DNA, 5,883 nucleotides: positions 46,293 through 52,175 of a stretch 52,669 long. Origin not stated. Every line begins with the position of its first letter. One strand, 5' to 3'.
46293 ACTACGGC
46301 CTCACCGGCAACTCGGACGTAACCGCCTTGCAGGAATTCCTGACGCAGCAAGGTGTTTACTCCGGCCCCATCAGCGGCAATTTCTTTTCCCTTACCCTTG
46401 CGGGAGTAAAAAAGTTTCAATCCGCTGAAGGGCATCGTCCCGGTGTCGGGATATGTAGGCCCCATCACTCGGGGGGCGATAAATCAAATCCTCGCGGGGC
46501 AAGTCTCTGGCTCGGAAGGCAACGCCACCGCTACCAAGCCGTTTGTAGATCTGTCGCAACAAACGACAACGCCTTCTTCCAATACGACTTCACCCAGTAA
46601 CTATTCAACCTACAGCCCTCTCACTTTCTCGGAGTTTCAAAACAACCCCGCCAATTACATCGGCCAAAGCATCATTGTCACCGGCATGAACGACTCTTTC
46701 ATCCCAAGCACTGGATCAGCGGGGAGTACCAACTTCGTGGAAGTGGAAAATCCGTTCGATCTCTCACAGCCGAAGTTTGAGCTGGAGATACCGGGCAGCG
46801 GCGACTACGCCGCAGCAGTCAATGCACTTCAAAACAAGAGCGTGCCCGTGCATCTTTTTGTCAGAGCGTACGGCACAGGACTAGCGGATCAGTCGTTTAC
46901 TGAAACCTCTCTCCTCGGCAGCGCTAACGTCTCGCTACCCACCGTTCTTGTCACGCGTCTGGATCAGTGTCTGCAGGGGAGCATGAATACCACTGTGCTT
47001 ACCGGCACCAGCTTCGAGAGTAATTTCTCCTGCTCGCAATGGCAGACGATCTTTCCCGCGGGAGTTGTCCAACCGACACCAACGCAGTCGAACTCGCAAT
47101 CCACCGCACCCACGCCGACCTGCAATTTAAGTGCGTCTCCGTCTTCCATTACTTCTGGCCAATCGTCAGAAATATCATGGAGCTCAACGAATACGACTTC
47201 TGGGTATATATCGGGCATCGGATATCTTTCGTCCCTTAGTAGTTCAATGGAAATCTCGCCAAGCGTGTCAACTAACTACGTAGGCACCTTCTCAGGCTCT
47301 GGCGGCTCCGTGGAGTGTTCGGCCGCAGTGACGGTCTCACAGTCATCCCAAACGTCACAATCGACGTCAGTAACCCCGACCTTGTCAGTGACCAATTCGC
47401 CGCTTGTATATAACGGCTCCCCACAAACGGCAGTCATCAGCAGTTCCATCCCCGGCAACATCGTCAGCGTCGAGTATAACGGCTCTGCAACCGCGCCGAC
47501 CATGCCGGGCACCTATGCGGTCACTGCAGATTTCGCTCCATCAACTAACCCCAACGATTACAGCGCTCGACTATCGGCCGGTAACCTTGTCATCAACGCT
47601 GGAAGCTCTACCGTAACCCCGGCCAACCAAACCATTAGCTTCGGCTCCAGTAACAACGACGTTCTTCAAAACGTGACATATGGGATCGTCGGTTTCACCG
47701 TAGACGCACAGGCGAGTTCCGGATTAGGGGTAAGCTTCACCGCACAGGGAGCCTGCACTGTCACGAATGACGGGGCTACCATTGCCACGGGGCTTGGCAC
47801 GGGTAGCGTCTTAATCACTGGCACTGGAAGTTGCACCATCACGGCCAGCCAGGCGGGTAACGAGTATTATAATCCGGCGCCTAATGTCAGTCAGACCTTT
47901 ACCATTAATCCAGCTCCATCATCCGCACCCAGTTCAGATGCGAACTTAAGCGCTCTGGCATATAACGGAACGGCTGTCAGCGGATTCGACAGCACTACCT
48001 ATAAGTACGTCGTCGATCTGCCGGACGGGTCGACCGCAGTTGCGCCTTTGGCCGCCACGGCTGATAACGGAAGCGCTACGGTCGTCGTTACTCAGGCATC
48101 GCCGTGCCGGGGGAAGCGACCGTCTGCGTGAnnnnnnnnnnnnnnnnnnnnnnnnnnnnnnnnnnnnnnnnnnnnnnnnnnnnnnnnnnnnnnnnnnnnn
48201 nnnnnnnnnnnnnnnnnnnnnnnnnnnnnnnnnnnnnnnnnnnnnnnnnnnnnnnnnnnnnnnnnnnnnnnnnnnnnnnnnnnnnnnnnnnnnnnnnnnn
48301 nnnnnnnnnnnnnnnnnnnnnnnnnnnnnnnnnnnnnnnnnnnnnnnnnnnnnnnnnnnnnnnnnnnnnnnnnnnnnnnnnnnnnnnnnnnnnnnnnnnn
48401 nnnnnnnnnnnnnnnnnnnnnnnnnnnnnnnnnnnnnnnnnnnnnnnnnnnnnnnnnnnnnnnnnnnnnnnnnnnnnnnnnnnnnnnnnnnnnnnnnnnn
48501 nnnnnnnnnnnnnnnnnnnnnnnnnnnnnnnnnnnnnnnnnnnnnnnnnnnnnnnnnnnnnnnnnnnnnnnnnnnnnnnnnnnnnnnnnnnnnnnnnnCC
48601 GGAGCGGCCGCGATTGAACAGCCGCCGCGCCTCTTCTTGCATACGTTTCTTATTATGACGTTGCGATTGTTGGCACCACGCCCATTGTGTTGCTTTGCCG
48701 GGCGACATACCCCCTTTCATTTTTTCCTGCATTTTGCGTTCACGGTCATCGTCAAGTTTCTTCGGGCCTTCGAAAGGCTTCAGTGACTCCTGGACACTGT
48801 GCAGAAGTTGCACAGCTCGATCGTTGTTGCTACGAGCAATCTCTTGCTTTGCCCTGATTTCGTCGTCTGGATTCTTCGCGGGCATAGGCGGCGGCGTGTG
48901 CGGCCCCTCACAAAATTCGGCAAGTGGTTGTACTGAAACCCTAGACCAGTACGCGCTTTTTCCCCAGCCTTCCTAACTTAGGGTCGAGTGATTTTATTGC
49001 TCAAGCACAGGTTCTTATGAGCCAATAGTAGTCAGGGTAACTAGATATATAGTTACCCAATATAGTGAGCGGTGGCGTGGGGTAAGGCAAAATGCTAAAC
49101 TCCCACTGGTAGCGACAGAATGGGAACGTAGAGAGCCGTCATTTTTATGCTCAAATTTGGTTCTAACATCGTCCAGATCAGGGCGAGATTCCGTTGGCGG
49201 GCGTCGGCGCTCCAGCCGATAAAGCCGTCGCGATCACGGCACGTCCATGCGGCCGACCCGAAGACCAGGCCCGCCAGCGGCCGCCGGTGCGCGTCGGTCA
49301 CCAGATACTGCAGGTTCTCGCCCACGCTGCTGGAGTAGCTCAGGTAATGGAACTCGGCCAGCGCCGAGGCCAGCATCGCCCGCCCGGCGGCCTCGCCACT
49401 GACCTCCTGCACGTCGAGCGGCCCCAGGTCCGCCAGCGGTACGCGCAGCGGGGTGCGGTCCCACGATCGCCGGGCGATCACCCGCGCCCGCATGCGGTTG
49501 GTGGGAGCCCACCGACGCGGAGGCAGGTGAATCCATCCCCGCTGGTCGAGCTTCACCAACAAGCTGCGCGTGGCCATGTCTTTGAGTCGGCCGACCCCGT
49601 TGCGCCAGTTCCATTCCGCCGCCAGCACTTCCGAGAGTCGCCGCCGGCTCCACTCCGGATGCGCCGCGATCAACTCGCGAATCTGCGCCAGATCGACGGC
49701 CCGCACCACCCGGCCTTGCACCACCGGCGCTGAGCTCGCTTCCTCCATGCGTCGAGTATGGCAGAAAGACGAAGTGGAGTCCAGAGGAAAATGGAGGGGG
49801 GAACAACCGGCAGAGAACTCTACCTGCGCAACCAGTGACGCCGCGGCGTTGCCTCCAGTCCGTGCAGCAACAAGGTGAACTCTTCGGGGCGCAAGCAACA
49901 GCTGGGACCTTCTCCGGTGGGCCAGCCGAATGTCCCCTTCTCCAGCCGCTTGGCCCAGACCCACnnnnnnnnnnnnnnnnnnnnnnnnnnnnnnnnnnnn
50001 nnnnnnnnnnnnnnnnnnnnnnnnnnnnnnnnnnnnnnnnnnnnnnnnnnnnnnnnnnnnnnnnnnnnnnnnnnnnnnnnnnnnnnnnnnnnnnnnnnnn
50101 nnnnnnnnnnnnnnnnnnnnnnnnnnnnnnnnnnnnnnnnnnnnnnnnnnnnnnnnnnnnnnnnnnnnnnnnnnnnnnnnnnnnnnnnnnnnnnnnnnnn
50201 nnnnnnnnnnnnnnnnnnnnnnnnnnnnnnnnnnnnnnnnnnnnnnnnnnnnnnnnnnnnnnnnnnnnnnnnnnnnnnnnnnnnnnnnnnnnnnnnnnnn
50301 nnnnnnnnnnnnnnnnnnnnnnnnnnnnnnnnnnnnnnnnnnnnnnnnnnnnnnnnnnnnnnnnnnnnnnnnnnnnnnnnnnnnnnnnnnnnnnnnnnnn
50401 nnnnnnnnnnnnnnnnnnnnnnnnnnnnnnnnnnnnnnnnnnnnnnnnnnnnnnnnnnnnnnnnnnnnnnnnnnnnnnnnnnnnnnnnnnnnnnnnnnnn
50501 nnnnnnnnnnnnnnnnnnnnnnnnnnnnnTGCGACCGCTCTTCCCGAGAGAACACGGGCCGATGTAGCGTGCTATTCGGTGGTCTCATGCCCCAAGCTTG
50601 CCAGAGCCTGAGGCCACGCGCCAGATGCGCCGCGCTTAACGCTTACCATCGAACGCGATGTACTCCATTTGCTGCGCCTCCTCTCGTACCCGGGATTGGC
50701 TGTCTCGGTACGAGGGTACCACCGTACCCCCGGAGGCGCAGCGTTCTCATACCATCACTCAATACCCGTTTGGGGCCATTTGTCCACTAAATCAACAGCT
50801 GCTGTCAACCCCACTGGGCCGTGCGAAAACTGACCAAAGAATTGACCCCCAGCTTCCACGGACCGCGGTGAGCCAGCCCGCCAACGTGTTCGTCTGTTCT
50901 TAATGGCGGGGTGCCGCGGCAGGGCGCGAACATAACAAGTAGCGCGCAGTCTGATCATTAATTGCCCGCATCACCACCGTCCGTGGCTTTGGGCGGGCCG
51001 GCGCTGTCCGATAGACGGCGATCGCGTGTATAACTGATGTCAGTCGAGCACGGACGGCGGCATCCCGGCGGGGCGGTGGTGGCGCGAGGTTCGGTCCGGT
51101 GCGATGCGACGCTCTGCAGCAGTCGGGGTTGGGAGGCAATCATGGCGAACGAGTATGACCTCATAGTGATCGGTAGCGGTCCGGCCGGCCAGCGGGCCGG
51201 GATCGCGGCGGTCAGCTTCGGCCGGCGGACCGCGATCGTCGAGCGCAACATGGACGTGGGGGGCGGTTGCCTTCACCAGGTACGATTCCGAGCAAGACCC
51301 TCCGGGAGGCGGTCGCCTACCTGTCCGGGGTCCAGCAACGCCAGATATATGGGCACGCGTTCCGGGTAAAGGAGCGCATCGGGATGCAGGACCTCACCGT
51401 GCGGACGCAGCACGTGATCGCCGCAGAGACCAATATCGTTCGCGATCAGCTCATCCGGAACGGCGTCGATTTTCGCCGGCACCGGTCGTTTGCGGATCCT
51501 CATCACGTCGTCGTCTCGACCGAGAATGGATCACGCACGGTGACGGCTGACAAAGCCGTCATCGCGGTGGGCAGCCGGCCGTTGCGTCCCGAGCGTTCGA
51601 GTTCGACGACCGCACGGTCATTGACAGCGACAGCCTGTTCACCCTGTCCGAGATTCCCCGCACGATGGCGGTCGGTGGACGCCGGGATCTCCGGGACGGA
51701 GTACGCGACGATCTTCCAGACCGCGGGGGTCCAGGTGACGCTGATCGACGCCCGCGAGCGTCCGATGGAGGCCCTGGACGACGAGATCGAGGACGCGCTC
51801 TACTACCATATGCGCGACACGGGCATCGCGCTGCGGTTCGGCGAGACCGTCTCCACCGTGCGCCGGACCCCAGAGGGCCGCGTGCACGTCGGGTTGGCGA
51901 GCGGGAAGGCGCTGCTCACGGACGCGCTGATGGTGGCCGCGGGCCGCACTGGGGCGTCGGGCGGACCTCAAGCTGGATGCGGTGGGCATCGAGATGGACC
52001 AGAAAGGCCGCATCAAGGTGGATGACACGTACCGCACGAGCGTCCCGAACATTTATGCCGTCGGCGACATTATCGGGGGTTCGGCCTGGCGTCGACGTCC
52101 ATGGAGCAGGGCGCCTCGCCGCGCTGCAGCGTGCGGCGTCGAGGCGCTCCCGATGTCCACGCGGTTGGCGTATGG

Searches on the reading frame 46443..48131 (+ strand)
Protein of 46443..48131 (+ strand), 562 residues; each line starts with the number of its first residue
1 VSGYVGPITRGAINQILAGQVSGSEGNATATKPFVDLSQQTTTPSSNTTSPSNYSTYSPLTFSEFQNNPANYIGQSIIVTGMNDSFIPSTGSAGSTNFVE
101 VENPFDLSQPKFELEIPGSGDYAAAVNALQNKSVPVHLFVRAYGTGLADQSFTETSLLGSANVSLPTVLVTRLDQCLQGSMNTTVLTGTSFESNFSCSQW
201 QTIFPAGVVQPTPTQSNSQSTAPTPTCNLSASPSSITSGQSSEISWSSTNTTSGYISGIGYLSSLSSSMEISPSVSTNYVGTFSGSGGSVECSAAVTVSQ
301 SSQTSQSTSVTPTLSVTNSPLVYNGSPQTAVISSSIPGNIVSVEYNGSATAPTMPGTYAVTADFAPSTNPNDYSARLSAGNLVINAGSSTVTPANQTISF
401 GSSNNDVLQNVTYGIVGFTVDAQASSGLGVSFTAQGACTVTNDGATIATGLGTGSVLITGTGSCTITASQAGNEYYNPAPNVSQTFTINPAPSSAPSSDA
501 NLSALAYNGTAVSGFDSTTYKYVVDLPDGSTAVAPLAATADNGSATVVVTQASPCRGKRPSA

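Call 16: search_protein_families(library=pfam, proteins=[window:46443-48131:+], max_evalue=0.01)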
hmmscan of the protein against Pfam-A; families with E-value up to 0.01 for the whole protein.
window:46443-48131:+ (562 aa): 1 family
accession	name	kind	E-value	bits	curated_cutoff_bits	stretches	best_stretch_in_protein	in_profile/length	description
PF18887.5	MBG_3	-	7.7e-08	32.8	25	1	320-386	9-70/72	MBG domain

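Call 73: search_protein_families(library=phrogs, proteins=[window:46443-48131:+], max_evalue=0.001)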
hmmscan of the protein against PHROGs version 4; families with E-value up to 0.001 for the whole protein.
window:46443-48131:+ (562 aa): 0 families

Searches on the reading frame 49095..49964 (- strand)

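Call 24: search_protein_families(library=pfam, proteins=[window:49095-49964:-], max_evalue=0.001)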
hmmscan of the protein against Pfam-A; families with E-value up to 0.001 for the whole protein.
window:49095-49964:- (289 aa): 1 family
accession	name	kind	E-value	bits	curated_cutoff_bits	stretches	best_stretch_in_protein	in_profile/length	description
PF14236.12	DruA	-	6.5e-12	45.6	27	1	181-262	48-129/297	Druantia protein DruA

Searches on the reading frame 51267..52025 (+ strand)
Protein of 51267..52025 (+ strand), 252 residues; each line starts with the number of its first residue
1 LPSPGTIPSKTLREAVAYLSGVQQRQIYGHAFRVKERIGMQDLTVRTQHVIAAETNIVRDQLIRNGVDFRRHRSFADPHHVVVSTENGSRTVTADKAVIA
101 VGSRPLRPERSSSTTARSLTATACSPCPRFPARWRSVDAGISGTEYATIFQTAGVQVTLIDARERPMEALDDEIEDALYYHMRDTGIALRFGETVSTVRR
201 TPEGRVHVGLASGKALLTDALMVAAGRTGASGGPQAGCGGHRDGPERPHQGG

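Call 24: search_protein_families(library=pfam, proteins=[window:51267-52025:+], max_evalue=0.001)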
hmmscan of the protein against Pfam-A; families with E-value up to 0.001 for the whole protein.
window:51267-52025:+ (252 aa): 3 families
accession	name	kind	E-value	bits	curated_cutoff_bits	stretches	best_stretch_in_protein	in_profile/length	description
PF07992.20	Pyr_redox_2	-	1.4e-22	81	26.1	1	5-231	39-241/291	Pyridine nucleotide-disulphide oxidoreductase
PF00070.33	Pyr_redox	-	1.4e-12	48.4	22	1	139-208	7-77/82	Pyridine nucleotide-disulphide oxidoreductase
PF03486.20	HI0933_like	-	0.00045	20.2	50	0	170-228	107-165/244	HI0933-like protein Rossmann domain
